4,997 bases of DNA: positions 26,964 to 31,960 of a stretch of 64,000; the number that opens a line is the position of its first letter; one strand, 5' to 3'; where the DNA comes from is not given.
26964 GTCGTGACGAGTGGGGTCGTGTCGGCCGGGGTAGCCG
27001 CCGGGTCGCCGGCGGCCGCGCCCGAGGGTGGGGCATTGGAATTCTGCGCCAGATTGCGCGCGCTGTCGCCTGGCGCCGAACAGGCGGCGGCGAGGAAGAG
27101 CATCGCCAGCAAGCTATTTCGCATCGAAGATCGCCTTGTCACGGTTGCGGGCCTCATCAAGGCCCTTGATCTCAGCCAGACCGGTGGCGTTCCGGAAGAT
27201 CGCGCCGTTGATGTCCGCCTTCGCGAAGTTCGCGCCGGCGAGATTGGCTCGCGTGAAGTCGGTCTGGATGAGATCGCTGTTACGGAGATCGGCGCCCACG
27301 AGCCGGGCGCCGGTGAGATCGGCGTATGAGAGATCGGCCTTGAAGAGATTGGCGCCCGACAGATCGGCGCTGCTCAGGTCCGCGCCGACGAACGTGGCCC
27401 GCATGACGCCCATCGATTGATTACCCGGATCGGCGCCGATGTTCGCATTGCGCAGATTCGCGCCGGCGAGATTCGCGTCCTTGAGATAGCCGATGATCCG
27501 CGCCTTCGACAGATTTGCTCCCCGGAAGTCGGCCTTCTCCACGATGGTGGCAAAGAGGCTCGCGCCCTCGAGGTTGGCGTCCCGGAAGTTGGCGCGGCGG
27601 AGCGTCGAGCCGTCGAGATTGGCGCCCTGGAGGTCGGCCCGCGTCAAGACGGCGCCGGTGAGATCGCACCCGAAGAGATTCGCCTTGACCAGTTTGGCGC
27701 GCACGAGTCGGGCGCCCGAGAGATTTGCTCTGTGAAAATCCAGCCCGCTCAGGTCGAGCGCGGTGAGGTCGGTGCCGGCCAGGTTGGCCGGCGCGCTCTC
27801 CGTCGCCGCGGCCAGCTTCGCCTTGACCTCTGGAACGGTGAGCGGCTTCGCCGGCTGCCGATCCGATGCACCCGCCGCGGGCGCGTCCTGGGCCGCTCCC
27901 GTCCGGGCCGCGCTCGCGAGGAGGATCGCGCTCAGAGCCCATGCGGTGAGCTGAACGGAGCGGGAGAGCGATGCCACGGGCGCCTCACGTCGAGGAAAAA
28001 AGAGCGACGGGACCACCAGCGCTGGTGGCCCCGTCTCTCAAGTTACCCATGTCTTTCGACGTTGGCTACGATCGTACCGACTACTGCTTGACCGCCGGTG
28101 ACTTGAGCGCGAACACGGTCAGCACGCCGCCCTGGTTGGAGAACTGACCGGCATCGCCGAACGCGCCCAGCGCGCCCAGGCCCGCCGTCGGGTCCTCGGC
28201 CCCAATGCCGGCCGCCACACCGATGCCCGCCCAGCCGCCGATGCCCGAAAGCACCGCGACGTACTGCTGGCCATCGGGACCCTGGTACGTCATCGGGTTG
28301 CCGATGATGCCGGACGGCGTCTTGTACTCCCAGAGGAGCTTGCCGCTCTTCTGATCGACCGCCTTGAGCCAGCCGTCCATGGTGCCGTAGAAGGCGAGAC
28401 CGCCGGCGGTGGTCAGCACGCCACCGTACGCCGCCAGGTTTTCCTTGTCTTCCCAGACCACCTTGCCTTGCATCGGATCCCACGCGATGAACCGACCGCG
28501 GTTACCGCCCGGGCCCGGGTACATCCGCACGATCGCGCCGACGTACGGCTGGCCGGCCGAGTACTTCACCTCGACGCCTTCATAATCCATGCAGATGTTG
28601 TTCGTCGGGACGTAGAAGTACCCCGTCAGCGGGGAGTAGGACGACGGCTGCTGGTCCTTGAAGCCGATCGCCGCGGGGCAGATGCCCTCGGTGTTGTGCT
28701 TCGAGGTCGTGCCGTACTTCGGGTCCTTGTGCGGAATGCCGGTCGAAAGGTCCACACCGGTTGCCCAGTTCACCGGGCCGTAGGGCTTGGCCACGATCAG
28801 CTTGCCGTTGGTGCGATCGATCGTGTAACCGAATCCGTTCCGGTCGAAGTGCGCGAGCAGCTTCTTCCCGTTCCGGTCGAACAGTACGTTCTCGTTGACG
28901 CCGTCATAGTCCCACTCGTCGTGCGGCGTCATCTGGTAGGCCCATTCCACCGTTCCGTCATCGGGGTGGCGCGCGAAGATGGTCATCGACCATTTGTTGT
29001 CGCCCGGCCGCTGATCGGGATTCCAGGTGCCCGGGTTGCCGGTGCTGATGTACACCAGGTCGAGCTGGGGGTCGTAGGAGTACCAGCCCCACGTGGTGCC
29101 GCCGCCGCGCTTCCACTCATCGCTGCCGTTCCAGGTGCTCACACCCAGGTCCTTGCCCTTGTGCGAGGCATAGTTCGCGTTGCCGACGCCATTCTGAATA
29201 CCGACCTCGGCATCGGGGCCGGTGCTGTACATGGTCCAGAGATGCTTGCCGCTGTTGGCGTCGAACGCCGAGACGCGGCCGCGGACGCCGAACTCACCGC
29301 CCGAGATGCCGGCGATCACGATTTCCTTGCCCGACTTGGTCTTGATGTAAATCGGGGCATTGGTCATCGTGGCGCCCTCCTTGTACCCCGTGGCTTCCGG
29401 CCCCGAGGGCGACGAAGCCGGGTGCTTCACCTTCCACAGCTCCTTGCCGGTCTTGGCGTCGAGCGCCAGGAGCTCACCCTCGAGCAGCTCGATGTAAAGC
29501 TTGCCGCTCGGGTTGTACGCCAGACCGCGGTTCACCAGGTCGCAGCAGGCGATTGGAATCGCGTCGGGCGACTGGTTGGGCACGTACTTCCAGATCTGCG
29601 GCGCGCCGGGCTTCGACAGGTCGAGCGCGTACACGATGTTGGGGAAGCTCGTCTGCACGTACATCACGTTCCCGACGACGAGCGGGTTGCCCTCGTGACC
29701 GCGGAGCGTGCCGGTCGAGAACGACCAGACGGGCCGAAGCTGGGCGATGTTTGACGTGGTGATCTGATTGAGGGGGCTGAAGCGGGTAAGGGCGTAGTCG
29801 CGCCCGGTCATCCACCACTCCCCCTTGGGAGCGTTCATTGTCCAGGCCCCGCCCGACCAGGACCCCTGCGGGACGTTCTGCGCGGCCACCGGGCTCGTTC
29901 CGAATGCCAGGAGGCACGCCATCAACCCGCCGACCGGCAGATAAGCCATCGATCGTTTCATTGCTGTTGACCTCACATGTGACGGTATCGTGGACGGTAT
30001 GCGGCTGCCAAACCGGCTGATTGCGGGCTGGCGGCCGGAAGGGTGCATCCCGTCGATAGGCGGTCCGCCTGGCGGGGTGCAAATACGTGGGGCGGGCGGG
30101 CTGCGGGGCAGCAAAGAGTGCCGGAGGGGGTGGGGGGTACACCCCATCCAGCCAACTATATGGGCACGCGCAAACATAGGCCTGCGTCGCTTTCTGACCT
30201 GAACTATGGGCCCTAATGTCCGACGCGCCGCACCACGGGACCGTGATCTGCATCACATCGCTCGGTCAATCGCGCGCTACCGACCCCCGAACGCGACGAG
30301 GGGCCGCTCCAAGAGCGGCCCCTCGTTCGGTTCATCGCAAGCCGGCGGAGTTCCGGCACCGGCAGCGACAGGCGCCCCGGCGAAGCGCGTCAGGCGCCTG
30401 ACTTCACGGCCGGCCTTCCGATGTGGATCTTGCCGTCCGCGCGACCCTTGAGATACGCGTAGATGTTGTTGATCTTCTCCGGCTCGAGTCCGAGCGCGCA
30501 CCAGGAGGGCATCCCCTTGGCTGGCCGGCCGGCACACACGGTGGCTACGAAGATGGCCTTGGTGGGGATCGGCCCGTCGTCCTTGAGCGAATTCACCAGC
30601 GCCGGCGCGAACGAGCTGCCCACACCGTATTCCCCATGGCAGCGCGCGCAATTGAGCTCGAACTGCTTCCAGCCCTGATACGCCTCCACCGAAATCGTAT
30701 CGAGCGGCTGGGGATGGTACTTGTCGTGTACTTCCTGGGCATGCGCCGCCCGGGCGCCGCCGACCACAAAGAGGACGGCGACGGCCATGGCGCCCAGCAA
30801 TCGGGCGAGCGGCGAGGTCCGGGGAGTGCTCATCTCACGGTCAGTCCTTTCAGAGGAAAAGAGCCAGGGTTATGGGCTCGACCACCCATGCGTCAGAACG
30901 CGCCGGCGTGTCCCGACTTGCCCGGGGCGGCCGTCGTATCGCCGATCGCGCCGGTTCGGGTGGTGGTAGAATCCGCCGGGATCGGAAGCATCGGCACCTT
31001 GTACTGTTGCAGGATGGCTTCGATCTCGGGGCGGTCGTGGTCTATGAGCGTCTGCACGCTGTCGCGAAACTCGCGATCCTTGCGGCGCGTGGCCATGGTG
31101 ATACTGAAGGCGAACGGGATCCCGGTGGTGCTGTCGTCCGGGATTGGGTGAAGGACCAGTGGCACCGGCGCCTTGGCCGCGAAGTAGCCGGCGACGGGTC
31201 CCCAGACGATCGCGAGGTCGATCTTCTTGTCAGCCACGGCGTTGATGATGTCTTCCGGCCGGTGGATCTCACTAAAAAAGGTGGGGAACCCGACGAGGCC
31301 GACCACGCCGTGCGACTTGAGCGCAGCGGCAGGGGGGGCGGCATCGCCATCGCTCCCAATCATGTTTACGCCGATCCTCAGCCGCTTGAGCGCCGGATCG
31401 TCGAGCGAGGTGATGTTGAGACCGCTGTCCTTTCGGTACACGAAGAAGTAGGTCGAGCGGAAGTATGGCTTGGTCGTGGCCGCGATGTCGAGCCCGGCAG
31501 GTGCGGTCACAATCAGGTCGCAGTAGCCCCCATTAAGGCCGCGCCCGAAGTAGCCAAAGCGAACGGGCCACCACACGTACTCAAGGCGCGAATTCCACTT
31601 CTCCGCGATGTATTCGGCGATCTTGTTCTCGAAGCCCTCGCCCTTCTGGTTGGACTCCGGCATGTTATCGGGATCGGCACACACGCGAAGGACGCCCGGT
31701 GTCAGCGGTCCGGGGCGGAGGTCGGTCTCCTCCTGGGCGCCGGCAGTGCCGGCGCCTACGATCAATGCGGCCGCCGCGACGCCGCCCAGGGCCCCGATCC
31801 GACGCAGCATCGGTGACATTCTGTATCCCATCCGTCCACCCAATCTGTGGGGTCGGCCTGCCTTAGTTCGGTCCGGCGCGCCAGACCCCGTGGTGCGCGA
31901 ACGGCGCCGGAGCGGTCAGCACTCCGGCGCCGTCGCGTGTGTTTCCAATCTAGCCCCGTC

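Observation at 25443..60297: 35-kb contiguous C1 island: lanthanide-type methanol oxidation fused to a complete H4MPT/methanofuran formaldehyde-oxidation and cofactor-biosynthesis set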

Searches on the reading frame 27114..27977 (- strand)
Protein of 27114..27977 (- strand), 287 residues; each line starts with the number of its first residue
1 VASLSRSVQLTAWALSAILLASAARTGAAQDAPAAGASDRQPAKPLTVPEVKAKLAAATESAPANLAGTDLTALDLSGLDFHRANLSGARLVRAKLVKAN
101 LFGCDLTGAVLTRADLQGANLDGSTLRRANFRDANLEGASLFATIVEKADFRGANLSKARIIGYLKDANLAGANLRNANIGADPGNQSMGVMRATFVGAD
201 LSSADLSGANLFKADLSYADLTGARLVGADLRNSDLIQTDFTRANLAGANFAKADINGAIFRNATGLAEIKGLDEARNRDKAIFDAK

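Call 5: search_protein_families(library=ncbifam, proteins=[window:27114-27977:-], max_evalue=0.001)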
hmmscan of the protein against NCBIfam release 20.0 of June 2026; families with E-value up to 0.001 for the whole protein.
window:27114-27977:- (287 aa): 17 families
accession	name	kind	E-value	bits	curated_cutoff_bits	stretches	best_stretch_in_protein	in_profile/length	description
NF047416.1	penta_HetL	equivalog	6.9e-33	113.9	260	1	62-226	51-218/218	heterocyst differentiation pentapeptide repeat protein HetL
NF052603.1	penta_Alr5209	equivalog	9.1e-33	112.8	125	2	65-141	14-90/113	Alr5209 family pentapeptide repeat protein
NF011744.0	PRK15197.1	equivalog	2.7e-24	85.8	274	2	64-179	164-271/291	SPI-2 type III secretion system effector PipB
NF011743.0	PRK15196.1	equivalog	1.3e-23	83.4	354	2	78-180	221-319/350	type III secretion system effector PipB2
NF012152.0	penta_rpt_QnrC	exception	2.5e-15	57.1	500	1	83-259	10-187/221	QnrC family quinolone resistance pentapeptide repeat protein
NF033086.2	penta_rpt_Qnr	equivalog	3.7e-15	56.2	240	1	65-250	11-192/211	Qnr family pentapeptide repeat protein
NF033375.2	penta_rpt_QnrE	exception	7.6e-15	55.5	480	1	65-236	29-191/214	QnrE family quinolone resistance pentapeptide repeat protein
NF000071.4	penta_rpt_QnrA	exception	1.4e-14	54.4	450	1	98-259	25-187/218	QnrA family quinolone resistance pentapeptide repeat protein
NF000349.1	mfpA_AE000516.2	equivalog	3.2e-14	53.2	360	2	59-130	77-148/183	pentapeptide repeat protein MfpA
NF000056.3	penta_rpt_QnrS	exception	7e-14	52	460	2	66-180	18-129/218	QnrS family quinolone resistance pentapeptide repeat protein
NF000420.1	penta_rpt_QnrB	exception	1.9e-13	50.9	460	2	65-236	29-191/214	QnrB family quinolone resistance pentapeptide repeat protein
NF000421.1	penta_rpt_QnrVC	exception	2.3e-11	44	460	1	79-251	31-199/218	QnrVC family quinolone resistance pentapeptide repeat protein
NF038182.1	penta_rpt_SmQnr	exception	4.3e-11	43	460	1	170-252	117-198/215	SmQnr family pentapeptide repeat protein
NF012151.0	penta_rpt_QnrAS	exception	3.3e-10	40.4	490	1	74-249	11-197/218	QnrAS family quinolone resistance pentapeptide repeat protein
NF000139.2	penta_rpt_QnrD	exception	7.9e-10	39.1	425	1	77-236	21-191/214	QnrD family quinolone resistance pentapeptide repeat protein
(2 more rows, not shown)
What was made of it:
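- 27114..27977 (-): Pentapeptide-repeat protein. Pentapeptide-repeat families in NCBIfam (call 5).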

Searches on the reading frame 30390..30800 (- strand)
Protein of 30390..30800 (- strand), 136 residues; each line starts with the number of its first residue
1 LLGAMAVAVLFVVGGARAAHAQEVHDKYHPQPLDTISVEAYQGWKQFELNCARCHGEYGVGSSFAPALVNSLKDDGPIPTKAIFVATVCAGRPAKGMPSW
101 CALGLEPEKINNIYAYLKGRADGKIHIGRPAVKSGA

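Call 5: search_protein_families(library=ncbifam, proteins=[window:30390-30800:-], max_evalue=0.001)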
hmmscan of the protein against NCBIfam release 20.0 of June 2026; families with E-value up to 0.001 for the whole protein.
window:30390-30800:- (136 aa): 5 families
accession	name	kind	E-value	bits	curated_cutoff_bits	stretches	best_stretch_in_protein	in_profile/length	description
TIGR03874.1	4cys_cytochr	equivalog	1.4e-11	44.3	161.75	1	34-133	27-128/143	c-type cytochrome, methanol metabolism-related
NF011054.0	PRK14486.1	equivalog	3.2e-07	30.1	447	1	9-119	182-289/294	putative bifunctional cbb3-type cytochrome c oxidase subunit II/cytochrome c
NF050122.1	bc1_QcrC_actin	exception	8.9e-06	25.2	200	1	7-69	12-70/253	cytochrome bc1 complex diheme cytochrome c subunit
TIGR00782.1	ccoP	equivalog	2.1e-05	24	179.95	1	39-123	202-284/285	cytochrome-c oxidase, cbb3-type subunit III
TIGR04494.1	c550_PedF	equivalog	0.00018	21.4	122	1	43-120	54-130/133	cytochrome c-550 PedF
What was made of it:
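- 30390..30800 (-): Small monohaem c-type cytochrome in the xoxG position. TIGR03874 at only 44 bits against a cutoff of 162 (call 5).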

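Call 11: search_protein_families(library=pfam, proteins=[window:30390-30800:-], max_evalue=0.01)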
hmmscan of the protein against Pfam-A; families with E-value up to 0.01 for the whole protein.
window:30390-30800:- (136 aa): 2 families
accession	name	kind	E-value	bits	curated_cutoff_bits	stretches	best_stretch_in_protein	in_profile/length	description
PF13442.11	Cytochrome_CBB3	-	1.4e-08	35.4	27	1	42-117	5-68/68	Cytochrome C oxidase, cbb3-type, subunit III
PF00034.26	Cytochrom_C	-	0.0002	23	21.3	1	43-118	4-87/90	Cytochrome c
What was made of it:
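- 30390..30800 (-): Pfam Cytochrome_CBB3 (call 11).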

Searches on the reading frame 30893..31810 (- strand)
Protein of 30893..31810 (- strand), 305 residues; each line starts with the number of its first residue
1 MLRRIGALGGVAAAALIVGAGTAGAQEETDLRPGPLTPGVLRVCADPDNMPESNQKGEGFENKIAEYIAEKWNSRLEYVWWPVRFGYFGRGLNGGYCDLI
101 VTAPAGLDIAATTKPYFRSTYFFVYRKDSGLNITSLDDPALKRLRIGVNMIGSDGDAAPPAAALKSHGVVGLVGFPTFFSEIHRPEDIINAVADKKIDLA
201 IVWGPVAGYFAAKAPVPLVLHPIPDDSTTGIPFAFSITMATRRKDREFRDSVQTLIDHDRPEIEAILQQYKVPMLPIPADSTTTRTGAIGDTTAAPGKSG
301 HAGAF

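Call 5: search_protein_families(library=ncbifam, proteins=[window:30893-31810:-], max_evalue=0.001)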
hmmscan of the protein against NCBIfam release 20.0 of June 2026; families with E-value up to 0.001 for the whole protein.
window:30893-31810:- (305 aa): 2 families
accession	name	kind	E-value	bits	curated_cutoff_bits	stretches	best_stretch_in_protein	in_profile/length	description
TIGR03871.1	ABC_peri_MoxJ_2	subfamily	1.4e-74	250.6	212.15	1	41-275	2-232/232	quinoprotein dehydrogenase-associated putative ABC transporter substrate-binding protein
TIGR03870.1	ABC_MoxJ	equivalog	7.4e-36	123.9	258.1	1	41-275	2-246/246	methanol oxidation system protein MoxJ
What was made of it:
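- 30893..31810 (-): XoxJ-like periplasmic binding protein. TIGR03871 at 251 bits, above the cutoff of 212 (call 5)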

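Call 60: search_protein_families(library=pfam, proteins=[window:30893-31810:-], max_evalue=0.001)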
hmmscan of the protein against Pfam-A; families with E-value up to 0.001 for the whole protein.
window:30893-31810:- (305 aa): 2 families
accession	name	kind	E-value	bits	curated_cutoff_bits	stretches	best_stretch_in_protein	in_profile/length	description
PF00497.25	SBP_bac_3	-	3.3e-05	24.1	26.4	1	43-258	3-115/132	Bacterial extracellular solute-binding proteins, family 3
PF13531.11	SBP_bac_11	-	0.00019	21.7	25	1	111-247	71-203/227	Bacterial extracellular solute-binding protein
